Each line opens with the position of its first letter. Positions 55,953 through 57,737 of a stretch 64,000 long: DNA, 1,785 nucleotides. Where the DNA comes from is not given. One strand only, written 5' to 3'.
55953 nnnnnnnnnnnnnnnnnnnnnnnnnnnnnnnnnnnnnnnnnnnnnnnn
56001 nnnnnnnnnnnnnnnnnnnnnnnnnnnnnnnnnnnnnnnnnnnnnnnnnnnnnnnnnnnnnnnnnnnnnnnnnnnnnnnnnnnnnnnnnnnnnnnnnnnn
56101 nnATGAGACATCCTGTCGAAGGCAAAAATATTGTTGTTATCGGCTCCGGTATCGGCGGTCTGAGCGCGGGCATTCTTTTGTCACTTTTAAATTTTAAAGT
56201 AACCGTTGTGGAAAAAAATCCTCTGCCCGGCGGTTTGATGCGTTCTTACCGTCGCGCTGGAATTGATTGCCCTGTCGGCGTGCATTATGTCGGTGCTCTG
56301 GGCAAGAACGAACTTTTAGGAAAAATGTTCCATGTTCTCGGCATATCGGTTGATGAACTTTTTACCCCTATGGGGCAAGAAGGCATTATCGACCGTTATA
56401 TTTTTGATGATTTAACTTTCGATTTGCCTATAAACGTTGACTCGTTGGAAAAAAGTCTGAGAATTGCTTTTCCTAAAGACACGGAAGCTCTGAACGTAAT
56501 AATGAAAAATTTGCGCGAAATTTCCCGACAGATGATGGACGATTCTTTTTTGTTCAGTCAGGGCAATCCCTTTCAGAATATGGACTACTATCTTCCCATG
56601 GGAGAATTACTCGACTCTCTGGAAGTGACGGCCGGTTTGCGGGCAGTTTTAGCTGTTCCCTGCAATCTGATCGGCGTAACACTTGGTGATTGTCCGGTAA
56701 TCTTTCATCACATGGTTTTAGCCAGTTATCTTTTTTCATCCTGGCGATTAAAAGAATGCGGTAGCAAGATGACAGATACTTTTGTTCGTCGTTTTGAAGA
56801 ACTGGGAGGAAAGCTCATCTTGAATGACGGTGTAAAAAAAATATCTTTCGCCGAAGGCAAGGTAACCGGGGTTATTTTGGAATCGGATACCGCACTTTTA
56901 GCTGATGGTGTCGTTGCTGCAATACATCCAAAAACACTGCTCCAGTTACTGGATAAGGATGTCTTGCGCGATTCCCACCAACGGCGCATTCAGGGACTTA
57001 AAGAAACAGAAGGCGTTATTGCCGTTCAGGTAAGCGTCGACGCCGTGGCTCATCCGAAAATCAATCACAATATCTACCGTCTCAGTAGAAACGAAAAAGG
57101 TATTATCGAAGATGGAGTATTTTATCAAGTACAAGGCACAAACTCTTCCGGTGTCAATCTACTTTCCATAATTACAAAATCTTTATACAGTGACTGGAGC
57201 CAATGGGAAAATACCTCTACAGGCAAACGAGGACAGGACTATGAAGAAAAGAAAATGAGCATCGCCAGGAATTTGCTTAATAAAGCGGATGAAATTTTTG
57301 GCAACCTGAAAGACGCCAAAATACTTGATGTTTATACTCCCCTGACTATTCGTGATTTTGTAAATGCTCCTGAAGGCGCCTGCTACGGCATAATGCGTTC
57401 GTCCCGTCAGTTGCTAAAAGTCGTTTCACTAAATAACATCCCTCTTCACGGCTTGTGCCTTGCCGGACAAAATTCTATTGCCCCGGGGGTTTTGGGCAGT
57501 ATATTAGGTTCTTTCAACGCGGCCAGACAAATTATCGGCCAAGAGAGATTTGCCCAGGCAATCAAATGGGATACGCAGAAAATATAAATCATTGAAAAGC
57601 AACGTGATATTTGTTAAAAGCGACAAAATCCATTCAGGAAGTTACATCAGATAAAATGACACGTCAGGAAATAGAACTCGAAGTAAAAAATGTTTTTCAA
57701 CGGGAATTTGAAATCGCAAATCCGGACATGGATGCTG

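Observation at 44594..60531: Divergent 16-kb lipid/polyketide-like cluster: minimal dedicated FAS/PKS + LolA-type export + CrtI-like oxidoreductase, opposed to an enolase / PilZ / HD-GYP / B12-radical-SAM / AMP-ligase operon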

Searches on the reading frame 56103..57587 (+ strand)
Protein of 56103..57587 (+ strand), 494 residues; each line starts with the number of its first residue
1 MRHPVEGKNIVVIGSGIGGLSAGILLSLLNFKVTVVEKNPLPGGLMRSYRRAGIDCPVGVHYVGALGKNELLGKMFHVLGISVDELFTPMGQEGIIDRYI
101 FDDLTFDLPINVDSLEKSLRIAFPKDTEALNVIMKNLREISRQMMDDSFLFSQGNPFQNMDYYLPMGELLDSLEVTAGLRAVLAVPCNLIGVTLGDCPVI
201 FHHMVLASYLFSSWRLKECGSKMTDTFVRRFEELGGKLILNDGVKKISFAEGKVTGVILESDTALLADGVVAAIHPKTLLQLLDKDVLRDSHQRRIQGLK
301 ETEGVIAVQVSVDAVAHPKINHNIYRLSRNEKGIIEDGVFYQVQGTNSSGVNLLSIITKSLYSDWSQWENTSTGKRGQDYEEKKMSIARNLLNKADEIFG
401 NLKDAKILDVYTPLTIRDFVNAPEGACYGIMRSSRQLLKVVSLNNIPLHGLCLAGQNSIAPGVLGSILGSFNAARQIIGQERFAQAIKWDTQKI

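Call 3: search_protein_families(library=pfam, proteins=[window:56103-57587:+], max_evalue=0.01)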
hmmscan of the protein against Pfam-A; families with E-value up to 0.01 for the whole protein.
window:56103-57587:+ (494 aa): 7 families
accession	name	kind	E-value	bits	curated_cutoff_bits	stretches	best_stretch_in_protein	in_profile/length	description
PF13450.12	NAD_binding_8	-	9.8e-13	48.6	21.9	1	12-76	1-65/68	NAD(P)-binding Rossmann-like domain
PF01593.30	Amino_oxidase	-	2.8e-12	47.1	19.8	1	17-356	1-332/443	Flavin containing amine oxidoreductase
PF01266.30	DAO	-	1.4e-08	35.1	27.9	1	10-54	2-45/353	FAD dependent oxidoreductase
PF07992.20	Pyr_redox_2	-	5e-07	29.9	26.1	1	9-42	2-36/291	Pyridine nucleotide-disulphide oxidoreductase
PF00070.33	Pyr_redox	-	4.8e-06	27.4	22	0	9-41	1-33/82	Pyridine nucleotide-disulphide oxidoreductase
PF00890.30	FAD_binding_2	-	7.3e-05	22.6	20.4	1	10-44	2-36/414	FAD binding domain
PF12831.13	FAD_oxidored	-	0.0013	18.5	27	1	10-47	2-39/416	FAD dependent oxidoreductase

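Call 5: search_protein_families(library=ncbifam, proteins=[window:56103-57587:+], max_evalue=0.01)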
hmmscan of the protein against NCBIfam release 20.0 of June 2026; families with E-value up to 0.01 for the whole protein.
window:56103-57587:+ (494 aa): 35 families (the best 25 are shown)
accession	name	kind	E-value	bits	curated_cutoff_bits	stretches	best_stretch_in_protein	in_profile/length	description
TIGR02733.1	desat_CrtD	equivalog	1e-28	100.3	549.7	2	214-479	225-490/492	C-3',4' desaturase CrtD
TIGR02730.1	carot_isom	equivalog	2.6e-18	66.2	586.9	1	10-462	3-471/493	carotenoid isomerase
NF045637.1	carotdesatCrtDProt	equivalog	1.4e-15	56.9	580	2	10-132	1-121/485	1-hydroxycarotenoid 3,4-desaturase CrtD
TIGR02734.1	crtI_fam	subfamily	1.4e-11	43.8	238.1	1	10-323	1-323/504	phytoene desaturase family protein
NF058655.1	CrtID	equivalog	1.6e-11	43.8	640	1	10-59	1-50/478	bifunctional phytoene desaturase/3,4-desaturase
NF005560.0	PRK07233.1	equivalog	2.5e-11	43.1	252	1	9-80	2-71/435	hypothetical protein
TIGR03467.1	HpnE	equivalog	1.1e-10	41.4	283.05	1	10-55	1-46/430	hydroxysqualene dehydroxylase HpnE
NF045689.1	BCarotKetCrtO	equivalog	2.5e-08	33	1000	0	219-292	241-316/563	beta-carotene ketolase CrtO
NF005548.0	PRK07208.1-4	equivalog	1.4e-07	30.5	389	1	7-62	3-58/488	hypothetical protein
NF009410.0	PRK12771.1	subfamily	7.5e-07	28.1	516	1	6-47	137-178/566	NAD(P)-binding protein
NF042421.1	hydcarot_desat_CrtD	equivalog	2.5e-06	26.2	500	1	9-59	3-53/487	1-hydroxycarotenoid 3,4-desaturase CrtD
NF009409.0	PRK12770.1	subfamily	3.3e-06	26.4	343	1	3-46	14-57/360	putative glutamate synthase subunit beta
NF010590.0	PRK13984.1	equivalog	5.2e-06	24.9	946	1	6-47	287-328/611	putative oxidoreductase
NF004789.0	PRK06134.1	subfamily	5.9e-06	25.1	747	1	8-44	13-49/581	FAD-dependent oxidoreductase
NF009454.0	PRK12814.1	equivalog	1.1e-05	24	916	1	4-47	190-233/657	putative NADPH-dependent glutamate synthase small subunit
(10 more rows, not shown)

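Call 9: find_encoding_contigs(protein=window:56103-57587:+, flank=10000, max_places=6)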
Protein window:56103-57587:+ (494 aa): 14 contigs read that carry it; 6 places shown.
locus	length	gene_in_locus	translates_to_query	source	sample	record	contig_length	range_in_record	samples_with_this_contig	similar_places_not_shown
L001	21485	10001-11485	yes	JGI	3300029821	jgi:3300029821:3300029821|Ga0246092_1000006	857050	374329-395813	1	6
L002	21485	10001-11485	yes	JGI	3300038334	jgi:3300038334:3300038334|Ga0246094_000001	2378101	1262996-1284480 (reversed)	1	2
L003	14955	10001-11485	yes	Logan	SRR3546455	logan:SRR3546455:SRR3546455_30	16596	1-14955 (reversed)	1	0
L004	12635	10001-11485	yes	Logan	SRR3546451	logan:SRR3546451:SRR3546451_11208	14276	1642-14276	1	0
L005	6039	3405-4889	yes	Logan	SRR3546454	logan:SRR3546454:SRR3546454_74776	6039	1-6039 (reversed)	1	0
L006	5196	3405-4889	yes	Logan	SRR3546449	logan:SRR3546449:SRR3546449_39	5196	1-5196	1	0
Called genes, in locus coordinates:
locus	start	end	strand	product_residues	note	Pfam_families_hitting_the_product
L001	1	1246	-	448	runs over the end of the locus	PF02310:B12-binding, PF04055:Radical_SAM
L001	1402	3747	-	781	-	PF01590:GAF, PF13185:GAF_2, PF00989:PAS, PF08448:PAS_4, PF13426:PAS_9, PF08447:PAS_3, PF13487:HD_5, PF01966:HD, +1 more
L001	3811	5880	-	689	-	PF07238:PilZ (faint)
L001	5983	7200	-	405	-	PF13378:MR_MLE_C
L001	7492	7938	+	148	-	PF22817:ApeP-like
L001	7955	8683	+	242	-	PF00106:adh_short, PF08659:KR, PF13561:adh_short_C2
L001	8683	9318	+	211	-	PF03548:LolA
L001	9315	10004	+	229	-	-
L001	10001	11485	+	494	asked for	PF00070:Pyr_redox (faint), PF01266:DAO (faint), PF07992:Pyr_redox_2 (faint), PF13450:NAD_binding_8, PF01593:Amino_oxidase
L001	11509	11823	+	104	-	PF00550:PP-binding (weak)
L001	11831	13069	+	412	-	PF00109:ketoacyl-synt, PF02801:Ketoacyl-synt_C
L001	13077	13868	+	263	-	PF01553:Acyltransferase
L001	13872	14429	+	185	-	PF14512:TM1586_NiRdase (faint), PF00881:Nitroreductase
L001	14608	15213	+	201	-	PF00440:TetR_N, PF16925:TetR_C_13, PF21993:TetR_C_13_2 (weak)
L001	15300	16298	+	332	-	PF08240:ADH_N, PF00107:ADH_zinc_N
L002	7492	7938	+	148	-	PF22817:ApeP-like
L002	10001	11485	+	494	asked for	PF00070:Pyr_redox (faint), PF01266:DAO (faint), PF07992:Pyr_redox_2 (faint), PF13450:NAD_binding_8, PF01593:Amino_oxidase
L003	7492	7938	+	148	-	PF22817:ApeP-like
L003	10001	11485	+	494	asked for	PF00070:Pyr_redox (faint), PF01266:DAO (faint), PF07992:Pyr_redox_2 (faint), PF13450:NAD_binding_8, PF01593:Amino_oxidase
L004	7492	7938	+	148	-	PF22817:ApeP-like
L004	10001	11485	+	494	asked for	PF00070:Pyr_redox (faint), PF01266:DAO (faint), PF07992:Pyr_redox_2 (faint), PF13450:NAD_binding_8, PF01593:Amino_oxidase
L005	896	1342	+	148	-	PF22817:ApeP-like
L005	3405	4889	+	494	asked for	PF00070:Pyr_redox (faint), PF01266:DAO (faint), PF07992:Pyr_redox_2 (faint), PF13450:NAD_binding_8, PF01593:Amino_oxidase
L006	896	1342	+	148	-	PF22817:ApeP-like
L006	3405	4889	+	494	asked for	PF00070:Pyr_redox (faint), PF01266:DAO (faint), PF07992:Pyr_redox_2 (faint), PF13450:NAD_binding_8, PF01593:Amino_oxidase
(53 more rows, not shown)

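Call 10: find_homologous_proteins(query=window:56103-57587:+, max_evalue=1e-10)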
Query window:56103-57587:+ (494 aa): 883 proteins with E <= 1e-10 among 8000 candidates; the best 120 are listed.
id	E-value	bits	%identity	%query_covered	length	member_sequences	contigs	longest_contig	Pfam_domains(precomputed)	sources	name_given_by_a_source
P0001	0.0e+0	1108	100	100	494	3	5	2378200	PF01266.31,PF01593.31,PF13450.13,PF07992.21,PF00070.34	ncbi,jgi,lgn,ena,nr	ncbi:MAG: hypothetical protein CVU62_03510 [Deltaproteobacteria bacterium HGW-Deltaproteobacteria-2]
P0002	3.5e-280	948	86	99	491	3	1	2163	PF01266.31,PF01593.31,PF13450.13,PF07992.21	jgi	-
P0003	5.9e-276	934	84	99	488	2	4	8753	PF01266.31,PF01593.31,PF13450.13,PF07992.21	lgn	-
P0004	1.5e-273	926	83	100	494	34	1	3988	PF01266.31,PF01593.31,PF13450.13,PF07992.21,PF00070.34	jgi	jgi:phytoene dehydrogenase-like protein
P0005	4.6e-270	914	83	99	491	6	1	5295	PF01266.31,PF01593.31,PF13450.13,PF07992.21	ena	-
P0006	3.3e-268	908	82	99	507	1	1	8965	PF01266.31,PF01593.31,PF13450.13,PF07992.21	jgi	jgi:phytoene dehydrogenase-like protein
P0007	5.4e-268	908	82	99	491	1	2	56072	PF01266.31,PF01593.31,PF13450.13,PF07992.21,PF00070.34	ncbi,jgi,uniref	ncbi:carotenoid cis-trans isomerase [hydrocarbon metagenome]|uniref:Carotenoid cis-trans isomerase n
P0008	8.7e-268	907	83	99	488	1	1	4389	PF01266.31,PF01593.31,PF13450.13,PF07992.21,PF00070.34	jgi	-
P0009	1.3e-267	906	81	99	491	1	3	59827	PF01593.31,PF13450.13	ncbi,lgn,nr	ncbi:MAG: hypothetical protein APR62_07045 [Smithella sp. SDB]|nr:MAG: hypothetical protein APR62_07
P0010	5.5e-266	901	81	99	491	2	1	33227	PF01266.31,PF01593.31,PF13450.13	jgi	-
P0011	1.7e-265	899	81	99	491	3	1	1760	PF01266.31,PF01593.31,PF13450.13,PF07992.21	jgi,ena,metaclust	metaclust:\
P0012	5.9e-264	894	80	99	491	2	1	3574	PF01266.31,PF01593.31,PF13450.13,PF00890.31,PF07992.21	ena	-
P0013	9.6e-264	894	79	100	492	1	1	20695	PF01266.31,PF01593.31,PF13450.13,PF07992.21,PF00070.34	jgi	jgi:phytoene dehydrogenase-like protein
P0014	3.1e-263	892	79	100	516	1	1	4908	PF01266.31,PF01593.31,PF13450.13,PF00890.31,PF07992.21,PF00070.34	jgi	jgi:all-trans-retinol 13,14-reductase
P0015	5.6e-263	891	79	100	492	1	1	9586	PF01266.31,PF01593.31,PF13450.13,PF07992.21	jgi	-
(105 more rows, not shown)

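Call 24: search_protein_representatives(protein=window:56103-57587:+)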
Query: 494 residues. Proteins with E-value up to 0.001 (for the whole library): 5165; up to 1e-10: 1944; up to 1e-30: 337. The best 150 are listed.
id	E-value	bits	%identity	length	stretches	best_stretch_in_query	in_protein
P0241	9.2e-202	687.5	63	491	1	2-484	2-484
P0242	2.7e-129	448.6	45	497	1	9-487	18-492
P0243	2.4e-123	429.0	44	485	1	7-483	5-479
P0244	1.3e-122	426.5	42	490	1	6-486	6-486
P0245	6.6e-110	384.6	42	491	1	6-486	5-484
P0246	2.1e-108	379.7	39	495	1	8-488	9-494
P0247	1.0e-106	374.1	65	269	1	223-487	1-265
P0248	1.1e-104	367.4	40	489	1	6-486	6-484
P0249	2.8e-101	356.2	36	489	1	7-485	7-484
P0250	1.7e-100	353.6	40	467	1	25-483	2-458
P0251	1.6e-99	350.4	38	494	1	7-480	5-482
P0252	7.8e-97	341.5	38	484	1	10-485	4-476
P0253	4.8e-96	338.9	37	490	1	9-487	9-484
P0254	3.5e-95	336.1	36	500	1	9-486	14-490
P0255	1.2e-93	331.1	47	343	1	165-487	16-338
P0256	1.4e-92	327.6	37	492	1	9-485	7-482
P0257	5.1e-86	305.9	38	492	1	9-480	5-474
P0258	2.1e-83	297.3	35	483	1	8-484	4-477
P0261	3.8e-82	293.1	35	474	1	8-474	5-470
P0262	4.7e-82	292.8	36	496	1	8-483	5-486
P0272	7.4e-61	222.9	32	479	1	7-483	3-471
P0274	5.1e-59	216.8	30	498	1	9-491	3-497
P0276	2.1e-56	208.2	30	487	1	11-485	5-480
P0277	6.4e-54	200.0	30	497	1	10-488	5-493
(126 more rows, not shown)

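Call 26: find_related_loci(query=A1, collection=genome_contigs, flank=10000)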
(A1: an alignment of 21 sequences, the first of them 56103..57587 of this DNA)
Query A1 (494 aa) in genome_contigs; peptide patterns used: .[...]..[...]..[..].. (x = any residue, [..] = any of these).
188 stretches matched a pattern; 185 encode a relative of the query (tblastn E <= 1e-3); the best 80 are kept; 80 distinct loci.
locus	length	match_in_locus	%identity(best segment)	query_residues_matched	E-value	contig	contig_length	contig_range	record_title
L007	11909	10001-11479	83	1-493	0e+0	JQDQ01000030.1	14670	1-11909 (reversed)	Smithella sp. SCADC Smithella_SCADC_Contig_125, whole genome shotgun sequence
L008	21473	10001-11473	79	1-491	0e+0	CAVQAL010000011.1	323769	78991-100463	MAG: uncultured delta proteobacterium isolate MFD01476.bin.1.1 genome assembly, contig: contig_39343, whole genome shotg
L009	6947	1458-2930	79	1-491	0e+0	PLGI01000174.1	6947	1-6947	MAG: Syntrophaceae bacterium isolate bog_1110 73.20110800_S3D.35_contig_48067, whole genome shotgun sequence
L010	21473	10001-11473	81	1-491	0e+0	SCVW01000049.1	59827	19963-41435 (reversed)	MAG: Smithella sp. isolate SDB_sulfate1 contig-11000003, whole genome shotgun sequence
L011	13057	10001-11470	78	1-490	0e+0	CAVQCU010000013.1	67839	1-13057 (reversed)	MAG: uncultured delta proteobacterium isolate MFD02138.bin.2.50 genome assembly, contig: contig_103279, whole genome sho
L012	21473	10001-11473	78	1-491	0e+0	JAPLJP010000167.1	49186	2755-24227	MAG: Deltaproteobacteria bacterium isolate LacPavin_0920_SED2_MAG_43_11 LacPavin_0920_SED2_scaffold_2043115, whole genom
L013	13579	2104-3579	79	1-492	0e+0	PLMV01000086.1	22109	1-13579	MAG: Syntrophaceae bacterium isolate fen_1165 73.20120800_E2X.4_contig_3247, whole genome shotgun sequence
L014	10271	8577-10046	76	1-490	0e+0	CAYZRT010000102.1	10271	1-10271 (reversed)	MAG TPA_asm: uncultured Smithella sp. isolate SRP192927_co6_71 genome assembly, contig: NODE_16721_length_10271_cov_12.5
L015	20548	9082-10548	77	1-489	0e+0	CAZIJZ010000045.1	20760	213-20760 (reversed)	MAG TPA_asm: uncultured Smithella sp. isolate SRP294416_co1_273 genome assembly, contig: NODE_5000_length_20760_cov_73.6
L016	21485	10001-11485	77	1-494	0e+0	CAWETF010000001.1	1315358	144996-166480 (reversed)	MAG: uncultured delta proteobacterium isolate MFD01476.bin.1.246 genome assembly, contig: contig_20108, whole genome sho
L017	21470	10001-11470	76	1-490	0e+0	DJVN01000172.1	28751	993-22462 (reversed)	MAG TPA_asm: Syntrophaceae bacterium UBA6255 UBA6255_contig_50200, whole genome shotgun sequence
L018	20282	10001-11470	76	1-490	0e+0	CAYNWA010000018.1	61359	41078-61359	MAG TPA_asm: uncultured Smithella sp. isolate binchicken_co405_44 genome assembly, contig: NODE_642_length_61359_cov_35.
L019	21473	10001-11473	76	1-491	0e+0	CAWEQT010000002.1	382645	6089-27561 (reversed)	MAG: uncultured delta proteobacterium isolate MFD01828.bin.1.70 genome assembly, contig: contig_24767, whole genome shot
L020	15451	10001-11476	74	1-492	0e+0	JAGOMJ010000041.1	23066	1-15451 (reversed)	MAG: Smithella sp. isolate Go_SlDig_bin_11 Go_SlDig_6227_length_23066_cov_38.189067, whole genome shotgun sequence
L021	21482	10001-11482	75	1-494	0e+0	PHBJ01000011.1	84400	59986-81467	MAG: Deltaproteobacteria bacterium HGW-Deltaproteobacteria-13 08E140C01_z5_2013_Ig3399_v2_scaffold_327, whole genome sho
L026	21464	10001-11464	69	1-489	0e+0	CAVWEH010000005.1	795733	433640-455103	MAG: uncultured delta proteobacterium isolate MFD01299.bin.1.95 genome assembly, contig: contig_71991, whole genome shot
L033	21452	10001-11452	66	1-484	0e+0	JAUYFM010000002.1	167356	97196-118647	MAG: Smithellaceae bacterium isolate C21_metabat.bin.13 C21_k141_334605, whole genome shotgun sequence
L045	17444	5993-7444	66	1-484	0e+0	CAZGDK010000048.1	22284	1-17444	MAG TPA_asm: uncultured Smithella sp. isolate SRP263991_co7_550 genome assembly, contig: NODE_3638_length_22284_cov_11.3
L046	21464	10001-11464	64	1-488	0e+0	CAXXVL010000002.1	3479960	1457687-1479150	MAG: Smithellaceae bacterium isolate ea3e3a57-e723-42e2-b213-d72c633126af genome assembly, contig: contig_2, whole genom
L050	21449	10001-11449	63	2-485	0e+0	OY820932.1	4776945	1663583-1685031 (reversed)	MAG: Smithellaceae bacterium isolate 90efb5c7-b315-4df1-98b9-9b59cc098579 genome assembly, chromosome: 1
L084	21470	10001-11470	47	1-490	2e-151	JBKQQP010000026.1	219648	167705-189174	MAG: Syntrophales bacterium isolate MGr2D2E2F__bin_107 MGr2D2E2F_000000110085, whole genome shotgun sequence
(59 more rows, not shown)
